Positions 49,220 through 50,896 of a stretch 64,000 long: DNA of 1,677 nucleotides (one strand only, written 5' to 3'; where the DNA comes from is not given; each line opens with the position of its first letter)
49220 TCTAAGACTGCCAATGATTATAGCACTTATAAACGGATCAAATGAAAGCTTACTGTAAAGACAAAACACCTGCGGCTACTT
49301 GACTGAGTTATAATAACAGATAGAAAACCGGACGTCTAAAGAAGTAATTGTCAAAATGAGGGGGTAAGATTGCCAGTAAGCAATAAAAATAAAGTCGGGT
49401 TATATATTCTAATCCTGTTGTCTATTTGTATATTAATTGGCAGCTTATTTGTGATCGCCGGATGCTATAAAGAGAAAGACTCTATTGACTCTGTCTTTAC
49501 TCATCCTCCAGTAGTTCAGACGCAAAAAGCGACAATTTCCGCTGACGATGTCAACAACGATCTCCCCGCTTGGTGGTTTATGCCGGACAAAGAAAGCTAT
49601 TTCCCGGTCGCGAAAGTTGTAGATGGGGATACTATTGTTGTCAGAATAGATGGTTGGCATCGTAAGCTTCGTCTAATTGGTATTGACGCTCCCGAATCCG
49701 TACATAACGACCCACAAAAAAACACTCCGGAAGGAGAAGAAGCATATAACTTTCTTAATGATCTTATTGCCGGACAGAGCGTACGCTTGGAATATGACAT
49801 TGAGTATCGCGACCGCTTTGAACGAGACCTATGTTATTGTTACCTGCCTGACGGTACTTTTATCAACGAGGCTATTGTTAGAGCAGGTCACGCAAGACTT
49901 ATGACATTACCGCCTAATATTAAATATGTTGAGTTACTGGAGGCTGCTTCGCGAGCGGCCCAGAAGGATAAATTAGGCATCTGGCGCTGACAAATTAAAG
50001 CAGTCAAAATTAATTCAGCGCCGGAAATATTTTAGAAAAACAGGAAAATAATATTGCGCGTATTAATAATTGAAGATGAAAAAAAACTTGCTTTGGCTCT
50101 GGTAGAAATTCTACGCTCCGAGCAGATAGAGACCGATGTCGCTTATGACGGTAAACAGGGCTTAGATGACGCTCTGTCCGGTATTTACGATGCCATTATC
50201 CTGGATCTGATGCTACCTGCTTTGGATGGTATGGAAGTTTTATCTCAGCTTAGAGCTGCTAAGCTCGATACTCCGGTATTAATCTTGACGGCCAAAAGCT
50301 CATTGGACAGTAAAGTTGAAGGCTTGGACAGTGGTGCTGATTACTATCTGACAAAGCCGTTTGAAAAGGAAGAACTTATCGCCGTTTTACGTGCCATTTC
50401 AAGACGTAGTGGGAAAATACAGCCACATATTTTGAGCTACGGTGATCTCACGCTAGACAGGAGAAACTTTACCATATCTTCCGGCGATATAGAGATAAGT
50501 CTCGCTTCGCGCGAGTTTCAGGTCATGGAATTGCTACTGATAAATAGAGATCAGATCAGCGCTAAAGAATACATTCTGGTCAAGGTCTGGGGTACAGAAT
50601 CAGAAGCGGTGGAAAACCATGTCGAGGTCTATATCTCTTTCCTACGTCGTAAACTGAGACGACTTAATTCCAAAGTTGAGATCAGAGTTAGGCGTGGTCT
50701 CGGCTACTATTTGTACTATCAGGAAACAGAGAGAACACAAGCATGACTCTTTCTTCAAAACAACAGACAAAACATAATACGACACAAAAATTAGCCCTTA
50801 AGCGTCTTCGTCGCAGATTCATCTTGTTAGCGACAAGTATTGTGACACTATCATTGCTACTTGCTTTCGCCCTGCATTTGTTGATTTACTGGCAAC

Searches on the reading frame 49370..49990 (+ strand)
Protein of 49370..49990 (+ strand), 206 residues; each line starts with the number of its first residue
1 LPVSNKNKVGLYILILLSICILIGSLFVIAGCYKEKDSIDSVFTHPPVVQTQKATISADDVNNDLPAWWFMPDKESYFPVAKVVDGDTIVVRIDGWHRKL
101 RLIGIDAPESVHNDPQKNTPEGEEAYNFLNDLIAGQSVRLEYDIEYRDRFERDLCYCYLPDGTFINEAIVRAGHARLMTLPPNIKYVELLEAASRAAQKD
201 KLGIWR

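Call 6: search_protein_families(library=pfam, proteins=[window:49370-49990:+], max_evalue=0.001)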
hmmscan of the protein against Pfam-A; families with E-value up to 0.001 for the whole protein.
window:49370-49990:+ (206 aa): 1 family
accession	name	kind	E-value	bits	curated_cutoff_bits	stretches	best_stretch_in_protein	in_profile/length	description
PF00565.23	SNase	-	1.1e-18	68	21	1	99-205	1-105/107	Staphylococcal nuclease homologue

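Call 7: search_protein_families(library=ncbifam, proteins=[window:49370-49990:+], max_evalue=0.001)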
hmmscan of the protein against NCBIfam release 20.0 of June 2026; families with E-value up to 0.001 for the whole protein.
window:49370-49990:+ (206 aa): 2 families
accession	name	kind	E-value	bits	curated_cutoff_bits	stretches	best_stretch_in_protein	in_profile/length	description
NF047694.1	TnucaseNucIStaph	equivalog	1.5e-30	106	250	1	78-205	47-174/175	thermonuclease NucI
NF047969.1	CaNuclEcnA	equivalog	3.7e-15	56.2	180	1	79-205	8-148/151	calcium-activated nuclease EcnA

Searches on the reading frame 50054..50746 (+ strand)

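Call 6: search_protein_families(library=pfam, proteins=[window:50054-50746:+], max_evalue=0.001)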
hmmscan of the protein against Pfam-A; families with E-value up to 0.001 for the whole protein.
window:50054-50746:+ (230 aa): 2 families
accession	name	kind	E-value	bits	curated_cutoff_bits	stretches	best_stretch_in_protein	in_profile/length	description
PF00072.30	Response_reg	-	2.2e-27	95.9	30.2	1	3-112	1-110/111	Response regulator receiver domain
PF00486.34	Trans_reg_C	-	3.2e-16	59.6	26.2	1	147-220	3-77/77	Transcriptional regulatory protein, C terminal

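Call 7: search_protein_families(library=ncbifam, proteins=[window:50054-50746:+], max_evalue=0.001)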
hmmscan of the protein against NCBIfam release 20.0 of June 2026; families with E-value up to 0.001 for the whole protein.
window:50054-50746:+ (230 aa): 95 families (the best 25 are shown)
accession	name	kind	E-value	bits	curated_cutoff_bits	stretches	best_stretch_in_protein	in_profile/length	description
NF041734.1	resp_reg_RppA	equivalog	1.1e-56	191.8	250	1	1-220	1-227/229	two-component system response regulator RppA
NF045991.1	RespRegCtrARhodob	equivalog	1.2e-49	169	350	1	1-220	1-221/224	response regulator transcription factor CtrA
TIGR01387.1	cztR_silR_copR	subfamily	8.6e-49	166.1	279.2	1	3-220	1-218/218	heavy metal response regulator transcription factor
NF012023.0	PRK15479.1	equivalog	1.1e-43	149.4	337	1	1-224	1-221/224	transcriptional regulator TctD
NF040689.1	MtrAB_MtrA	equivalog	2.9e-43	147.7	300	1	3-218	1-216/219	MtrAB system response regulator MtrA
NF007928.2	PRK10643.1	equivalog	1.1e-42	146.1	330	1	1-220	1-216/216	two-component system response regulator PmrA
TIGR02154.1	PhoB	equivalog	3.3e-41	141.1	296.2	1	2-220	4-225/226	phosphate regulon transcriptional regulator PhoB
NF008567.0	PRK11517.1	equivalog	4.7e-41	140.6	353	1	1-221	1-219/223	response regulator transcription factor HprR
NF051850.1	RespRegRprY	equivalog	3.5e-40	137.9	370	1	1-226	5-232/234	response regulator transcription factor RprY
NF008296.0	PRK11083.1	equivalog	3.6e-40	137.8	273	1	2-220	5-225/228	two-component system response regulator CreB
NF007663.1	PRK10336.1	equivalog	3.7e-38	131.5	345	1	1-220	1-216/219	quorum sensing response regulator transcription factor QseB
NF040534.1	resp_reg_YycF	equivalog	3.7e-38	131.1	340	1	2-221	2-228/231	response regulator YycF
NF053854.1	RespRegPhoBBctds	equivalog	5.8e-38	130.5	270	1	3-220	1-224/225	two-component system response regulator PhoB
NF007346.1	PRK09836.1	equivalog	7.4e-36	124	420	1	1-221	1-222/227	copper/silver response regulator transcription factor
NF045944.1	ResRegRpaBCyano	equivalog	1.4e-34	119.5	330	1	4-220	1-227/229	response regulator transcription factor RpaB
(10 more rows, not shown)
